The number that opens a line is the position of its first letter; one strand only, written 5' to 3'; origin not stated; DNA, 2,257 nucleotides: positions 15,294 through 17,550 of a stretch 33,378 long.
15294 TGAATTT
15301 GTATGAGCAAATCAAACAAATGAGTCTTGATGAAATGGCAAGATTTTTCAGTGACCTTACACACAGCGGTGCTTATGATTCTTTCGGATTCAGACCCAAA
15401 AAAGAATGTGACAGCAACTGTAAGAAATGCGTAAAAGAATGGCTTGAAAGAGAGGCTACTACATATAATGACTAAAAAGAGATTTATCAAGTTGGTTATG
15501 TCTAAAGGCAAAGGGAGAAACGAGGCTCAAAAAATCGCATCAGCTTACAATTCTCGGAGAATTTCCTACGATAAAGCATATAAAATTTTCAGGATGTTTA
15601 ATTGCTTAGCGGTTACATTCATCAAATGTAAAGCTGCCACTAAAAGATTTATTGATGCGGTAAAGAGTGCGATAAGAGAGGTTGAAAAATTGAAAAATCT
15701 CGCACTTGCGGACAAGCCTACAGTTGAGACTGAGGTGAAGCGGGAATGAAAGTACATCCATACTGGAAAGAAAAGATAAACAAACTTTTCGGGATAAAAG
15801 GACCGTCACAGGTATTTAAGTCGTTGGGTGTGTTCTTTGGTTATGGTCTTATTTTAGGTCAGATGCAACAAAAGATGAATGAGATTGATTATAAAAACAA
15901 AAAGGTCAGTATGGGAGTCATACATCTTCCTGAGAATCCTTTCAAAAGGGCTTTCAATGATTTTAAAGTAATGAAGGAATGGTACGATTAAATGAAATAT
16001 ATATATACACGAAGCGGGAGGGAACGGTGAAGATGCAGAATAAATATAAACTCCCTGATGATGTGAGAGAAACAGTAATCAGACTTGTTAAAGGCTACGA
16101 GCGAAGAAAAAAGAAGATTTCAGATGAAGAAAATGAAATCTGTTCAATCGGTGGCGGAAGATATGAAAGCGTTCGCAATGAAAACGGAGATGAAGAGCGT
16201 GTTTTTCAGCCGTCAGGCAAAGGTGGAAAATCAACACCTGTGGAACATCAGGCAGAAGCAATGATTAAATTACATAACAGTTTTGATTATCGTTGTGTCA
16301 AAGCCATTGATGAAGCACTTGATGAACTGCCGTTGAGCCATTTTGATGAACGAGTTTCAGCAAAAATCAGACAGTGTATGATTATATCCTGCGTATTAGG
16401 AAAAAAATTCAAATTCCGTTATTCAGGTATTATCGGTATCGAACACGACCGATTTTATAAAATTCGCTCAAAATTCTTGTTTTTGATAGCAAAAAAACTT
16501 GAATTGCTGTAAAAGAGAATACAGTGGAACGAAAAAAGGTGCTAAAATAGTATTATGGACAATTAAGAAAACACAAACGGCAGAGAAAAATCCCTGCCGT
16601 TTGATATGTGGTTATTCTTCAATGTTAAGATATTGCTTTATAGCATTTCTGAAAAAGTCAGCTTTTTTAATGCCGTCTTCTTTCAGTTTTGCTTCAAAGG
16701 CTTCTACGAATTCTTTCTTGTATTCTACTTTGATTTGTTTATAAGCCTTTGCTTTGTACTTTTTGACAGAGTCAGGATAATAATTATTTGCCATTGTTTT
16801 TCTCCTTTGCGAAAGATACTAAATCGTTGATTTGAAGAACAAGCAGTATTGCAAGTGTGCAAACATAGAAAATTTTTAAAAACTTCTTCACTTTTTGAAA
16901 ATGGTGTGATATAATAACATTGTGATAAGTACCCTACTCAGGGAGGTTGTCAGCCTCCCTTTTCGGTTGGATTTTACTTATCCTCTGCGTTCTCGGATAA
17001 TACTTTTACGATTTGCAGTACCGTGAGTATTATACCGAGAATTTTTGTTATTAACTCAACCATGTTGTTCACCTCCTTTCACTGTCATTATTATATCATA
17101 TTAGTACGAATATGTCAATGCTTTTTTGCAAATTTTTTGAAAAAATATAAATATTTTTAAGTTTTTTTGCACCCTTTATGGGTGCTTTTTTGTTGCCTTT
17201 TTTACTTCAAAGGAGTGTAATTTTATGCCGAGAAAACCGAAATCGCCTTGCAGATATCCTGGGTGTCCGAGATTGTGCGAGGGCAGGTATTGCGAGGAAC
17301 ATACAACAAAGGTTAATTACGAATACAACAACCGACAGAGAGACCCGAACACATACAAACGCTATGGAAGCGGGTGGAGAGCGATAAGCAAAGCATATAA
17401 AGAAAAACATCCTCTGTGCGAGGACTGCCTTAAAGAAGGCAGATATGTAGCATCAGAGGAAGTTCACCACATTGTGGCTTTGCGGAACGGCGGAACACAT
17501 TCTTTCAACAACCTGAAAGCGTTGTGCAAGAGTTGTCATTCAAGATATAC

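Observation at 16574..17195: Reverse-strand moron with a type I toxin-antitoxin-like layout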

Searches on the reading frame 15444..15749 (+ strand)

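Call 7: search_protein_families(library=pfam, proteins=[window:15444-15749:+], max_evalue=1)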
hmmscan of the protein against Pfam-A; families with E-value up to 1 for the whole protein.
window:15444-15749:+ (101 aa): 1 family
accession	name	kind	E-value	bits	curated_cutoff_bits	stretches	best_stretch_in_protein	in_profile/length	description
PF05966.18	Chordopox_A33R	-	0.0051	16.6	22.5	1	6-90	54-143/186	Chordopoxvirus A33R protein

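Call 8: search_protein_families(library=phrogs, proteins=[window:15444-15749:+], max_evalue=1)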
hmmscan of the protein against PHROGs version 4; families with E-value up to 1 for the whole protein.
window:15444-15749:+ (101 aa): 3 families
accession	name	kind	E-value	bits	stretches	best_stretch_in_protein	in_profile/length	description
phrog_28438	-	unknown function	0.067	13.3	1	28-90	224-284/289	-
phrog_28110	-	unknown function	0.068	14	1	9-95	2-79/165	-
phrog_16488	-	unknown function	0.43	11.5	0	44-60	23-39/57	-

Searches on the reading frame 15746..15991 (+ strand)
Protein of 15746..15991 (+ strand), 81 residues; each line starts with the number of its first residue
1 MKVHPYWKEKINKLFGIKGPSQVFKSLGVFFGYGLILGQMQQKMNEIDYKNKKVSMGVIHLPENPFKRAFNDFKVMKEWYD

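Call 7: search_protein_families(library=pfam, proteins=[window:15746-15991:+], max_evalue=1)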
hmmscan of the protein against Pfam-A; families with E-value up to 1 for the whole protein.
window:15746-15991:+ (81 aa): 0 families

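Call 8: search_protein_families(library=phrogs, proteins=[window:15746-15991:+], max_evalue=1)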
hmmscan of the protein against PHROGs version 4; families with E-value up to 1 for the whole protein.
window:15746-15991:+ (81 aa): 4 families
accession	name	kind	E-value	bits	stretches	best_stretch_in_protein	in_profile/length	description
phrog_5448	-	tail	0.07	10.9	1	6-42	1961-1997/3103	tail length tape measure protein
phrog_1204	-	tail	0.1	11.4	1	14-55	1331-1371/1483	tail protein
phrog_4372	-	tail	0.14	10.4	1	9-47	1312-1350/1681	tail length tape measure protein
phrog_14668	-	unknown function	0.44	12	0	3-13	37-47/47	-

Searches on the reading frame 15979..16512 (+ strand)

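Call 7: search_protein_families(library=pfam, proteins=[window:15979-16512:+], max_evalue=1)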
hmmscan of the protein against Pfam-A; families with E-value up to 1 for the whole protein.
window:15979-16512:+ (177 aa): 0 families

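Call 8: search_protein_families(library=phrogs, proteins=[window:15979-16512:+], max_evalue=1)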
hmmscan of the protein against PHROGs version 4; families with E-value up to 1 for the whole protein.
window:15979-16512:+ (177 aa): 2 families
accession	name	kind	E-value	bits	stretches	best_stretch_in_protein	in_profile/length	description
phrog_11237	-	unknown function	0.027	15.6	1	134-174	97-138/139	-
phrog_248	-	transcription regulation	0.05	14.7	1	77-176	55-139/161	transcriptional activator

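Call 53: search_protein_families(library=ncbifam, proteins=[window:15979-16512:+], max_evalue=1)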
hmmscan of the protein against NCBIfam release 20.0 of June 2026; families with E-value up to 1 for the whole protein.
window:15979-16512:+ (177 aa): 0 families

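Call 54: search_protein_families(library=padloc, proteins=[window:15979-16512:+], max_evalue=1)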
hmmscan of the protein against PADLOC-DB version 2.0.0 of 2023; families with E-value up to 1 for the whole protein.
window:15979-16512:+ (177 aa): 0 families

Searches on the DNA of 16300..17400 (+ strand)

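Call 5: search_rna_families(source=window, start=16300, end=17400, threshold=evalue, max_evalue=10, show_alignments=3)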
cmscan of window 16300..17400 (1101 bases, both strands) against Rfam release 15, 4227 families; matches with E-value up to 10: 17.
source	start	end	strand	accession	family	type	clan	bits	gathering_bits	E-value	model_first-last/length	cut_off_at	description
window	16570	16668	-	RF02434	SpF39_sRNA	Gene; sRNA;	-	24.9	60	1.5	1-109/109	no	Streptococcus sRNA SpF39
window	17140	17204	+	RF02846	Ref84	Gene; antisense;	-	24.4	52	1.7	1-87/87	no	Enterococcus sRNA 84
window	16903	17073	+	RF01479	rli48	Gene; sRNA;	-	23.9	100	0.12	1-149/149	no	Listeria sRNA rli48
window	17132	17203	+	RF02732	JA04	Gene; sRNA;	-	23.9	81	0.79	1-81/81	no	Aggregatibacter sRNA JA04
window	16475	16605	-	RF01730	Termite-leu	Cis-reg;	-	23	51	0.026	1-78/78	no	Termite-leu RNA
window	16573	16645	-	RF01480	rli52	Cis-reg;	-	21.3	70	2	1-95/95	no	Listeria sRNA rli52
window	16792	16856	-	RF02980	freshwater-2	Cis-reg;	-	20.9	49.9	1.5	1-84/84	no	freshwater-2 RNA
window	16518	16555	+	RF01726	SAM-II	Cis-reg; riboswitch;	-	17.3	44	2.6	1-60/60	no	SAM-II riboswitch aptamer (SAM-II long loop)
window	17167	17210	-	RF02236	asX2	Gene; sRNA;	-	16.8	70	1.9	1-87/87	no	Xanthomonas sRNA asX2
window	16539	16698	+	RF03532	SQ2397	Cis-reg;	-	16.6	100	3.9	1-243/243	no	Cis-regulator of HTH transcription factor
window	16619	16721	-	RF03826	MIR825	Gene; miRNA;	-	16.4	160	9.8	1-146/146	no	MIR825 microRNA precursor family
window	16765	16825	+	RF02761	sR084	Gene; sRNA;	-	16.3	95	3.4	1-78/78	no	sR084 sRNA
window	16840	16939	-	RF02792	sRNA162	Gene; antisense;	-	15.4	78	7.2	1-190/190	no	Archaeal Small RNA 162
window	16989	17123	-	RF02956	DUF2693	Gene; sRNA;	-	13.7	81.3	7.3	1-165/165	no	DUF2693 RNA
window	16568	16746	-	RF01402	STnc150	Gene; sRNA;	-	12.5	60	6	1-267/267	no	STnc150 Hfq binding RNA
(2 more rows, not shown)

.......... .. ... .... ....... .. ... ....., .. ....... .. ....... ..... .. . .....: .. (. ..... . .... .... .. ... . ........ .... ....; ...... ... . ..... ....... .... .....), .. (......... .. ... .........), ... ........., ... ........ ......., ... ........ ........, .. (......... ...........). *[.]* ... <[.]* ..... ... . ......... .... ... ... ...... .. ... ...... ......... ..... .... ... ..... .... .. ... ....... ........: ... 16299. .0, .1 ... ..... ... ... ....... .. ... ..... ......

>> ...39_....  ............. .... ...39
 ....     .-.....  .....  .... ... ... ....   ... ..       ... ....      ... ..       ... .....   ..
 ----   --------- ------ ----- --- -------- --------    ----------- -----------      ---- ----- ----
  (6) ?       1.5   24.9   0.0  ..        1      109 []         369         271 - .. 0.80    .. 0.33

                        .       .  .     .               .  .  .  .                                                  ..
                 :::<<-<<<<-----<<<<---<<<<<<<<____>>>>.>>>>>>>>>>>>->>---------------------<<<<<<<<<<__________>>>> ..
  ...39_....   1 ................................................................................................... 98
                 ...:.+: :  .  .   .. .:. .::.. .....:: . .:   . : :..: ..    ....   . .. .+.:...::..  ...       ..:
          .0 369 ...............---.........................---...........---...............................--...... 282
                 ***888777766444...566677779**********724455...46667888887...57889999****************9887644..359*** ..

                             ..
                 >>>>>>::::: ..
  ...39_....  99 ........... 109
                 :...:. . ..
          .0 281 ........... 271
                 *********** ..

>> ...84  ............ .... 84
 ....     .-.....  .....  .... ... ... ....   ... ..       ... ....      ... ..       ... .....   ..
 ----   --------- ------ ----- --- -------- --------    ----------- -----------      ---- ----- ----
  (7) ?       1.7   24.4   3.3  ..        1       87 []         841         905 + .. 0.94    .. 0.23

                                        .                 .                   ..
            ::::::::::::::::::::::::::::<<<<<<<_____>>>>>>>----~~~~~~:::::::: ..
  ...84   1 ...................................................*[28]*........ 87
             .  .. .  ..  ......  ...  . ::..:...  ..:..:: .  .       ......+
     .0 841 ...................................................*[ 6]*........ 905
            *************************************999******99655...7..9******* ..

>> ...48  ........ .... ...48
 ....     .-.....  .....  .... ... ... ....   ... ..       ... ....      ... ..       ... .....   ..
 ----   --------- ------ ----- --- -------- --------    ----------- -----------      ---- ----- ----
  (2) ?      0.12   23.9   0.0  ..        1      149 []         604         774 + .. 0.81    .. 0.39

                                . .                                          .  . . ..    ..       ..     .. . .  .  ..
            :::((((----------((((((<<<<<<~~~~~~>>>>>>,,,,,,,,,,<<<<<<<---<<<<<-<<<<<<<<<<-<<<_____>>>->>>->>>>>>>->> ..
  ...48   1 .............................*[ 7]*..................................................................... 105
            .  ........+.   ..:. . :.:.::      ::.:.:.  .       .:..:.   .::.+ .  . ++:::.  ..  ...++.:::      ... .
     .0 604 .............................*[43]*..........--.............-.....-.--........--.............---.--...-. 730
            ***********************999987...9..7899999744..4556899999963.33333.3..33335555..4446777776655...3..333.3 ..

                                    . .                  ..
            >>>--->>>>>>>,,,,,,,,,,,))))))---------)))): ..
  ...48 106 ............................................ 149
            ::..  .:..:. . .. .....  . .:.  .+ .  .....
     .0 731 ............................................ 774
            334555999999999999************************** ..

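Call 9: search_dna_similar(query=window:16500-17230:+, collection=phages, mode=distant, max_rows=30)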
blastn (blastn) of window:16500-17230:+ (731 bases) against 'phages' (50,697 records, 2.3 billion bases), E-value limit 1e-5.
Records with a match: 4; places in all: 4; records where one place covers at least 80% of the query: 0.
Best place of each record, by identity: >=99% 4.
By first word of the organism name: Streptococcus 4.
By host as written in the record: Streptococcus pseudopneumoniae 5247 1; Streptococcus pseudopneumoniae CCUG_62647 1; Streptococcus pseudopneumoniae SRR387783 1; Streptococcus pseudopneumoniae SRR387784 1.
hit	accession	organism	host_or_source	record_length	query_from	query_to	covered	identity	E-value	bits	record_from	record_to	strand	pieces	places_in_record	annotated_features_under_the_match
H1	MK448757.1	Streptococcus phage Javan427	Streptococcus pseudopneumoniae 5247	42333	26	57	4%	100.0%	3e-6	59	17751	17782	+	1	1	none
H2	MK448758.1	Streptococcus phage Javan433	Streptococcus pseudopneumoniae ...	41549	26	57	4%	100.0%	3e-6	59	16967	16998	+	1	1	none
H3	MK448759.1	Streptococcus phage Javan439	Streptococcus pseudopneumoniae SRR387783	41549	26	57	4%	100.0%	3e-6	59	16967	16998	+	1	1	none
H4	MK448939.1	Streptococcus phage Javan440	Streptococcus pseudopneumoniae SRR387784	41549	26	57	4%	100.0%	3e-6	59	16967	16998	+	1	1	none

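Call 10: search_dna_similar(query=window:16500-17230:+, collection=plasmids, mode=distant, max_rows=20)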
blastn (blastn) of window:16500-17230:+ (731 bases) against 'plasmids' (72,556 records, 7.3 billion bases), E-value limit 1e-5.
No match.
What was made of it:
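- Tried and rejected: No DNA match to the cassette (calls 9, 10).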

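Call 63: get_annotated_region(hit=H1, flank=1500)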
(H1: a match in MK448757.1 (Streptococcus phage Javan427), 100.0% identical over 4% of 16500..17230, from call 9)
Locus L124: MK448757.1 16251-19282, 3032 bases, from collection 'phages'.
description: Streptococcus phage Javan427, complete genome.
organism: Streptococcus phage Javan427 (NCBI taxid 2548163)
taxonomy: Viruses; Duplodnaviria; Heunggongvirae; Uroviricota; Caudoviricetes; Trabyvirinae
host: Streptococcus pseudopneumoniae 5247; source: -; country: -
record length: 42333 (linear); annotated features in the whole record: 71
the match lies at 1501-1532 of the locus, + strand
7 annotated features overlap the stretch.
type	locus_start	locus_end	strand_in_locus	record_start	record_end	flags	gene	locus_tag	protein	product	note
CDS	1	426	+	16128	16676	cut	-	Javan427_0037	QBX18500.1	transcriptional regulator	-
CDS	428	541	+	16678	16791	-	-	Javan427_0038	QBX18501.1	hypothetical protein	FIG01120216: hypothetical protein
CDS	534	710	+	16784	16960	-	-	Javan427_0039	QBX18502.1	hypothetical protein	-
CDS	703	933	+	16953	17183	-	-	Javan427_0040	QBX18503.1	DNA-binding protein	Prophage LambdaBa04, DNA-binding protein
CDS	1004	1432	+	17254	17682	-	-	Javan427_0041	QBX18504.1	hypothetical protein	-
CDS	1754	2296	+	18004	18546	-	-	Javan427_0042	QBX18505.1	site-specific recombinase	prophage LambdaSa2, site-specific recombinase, phage integrase family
CDS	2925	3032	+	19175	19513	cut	-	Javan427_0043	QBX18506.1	hypothetical protein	-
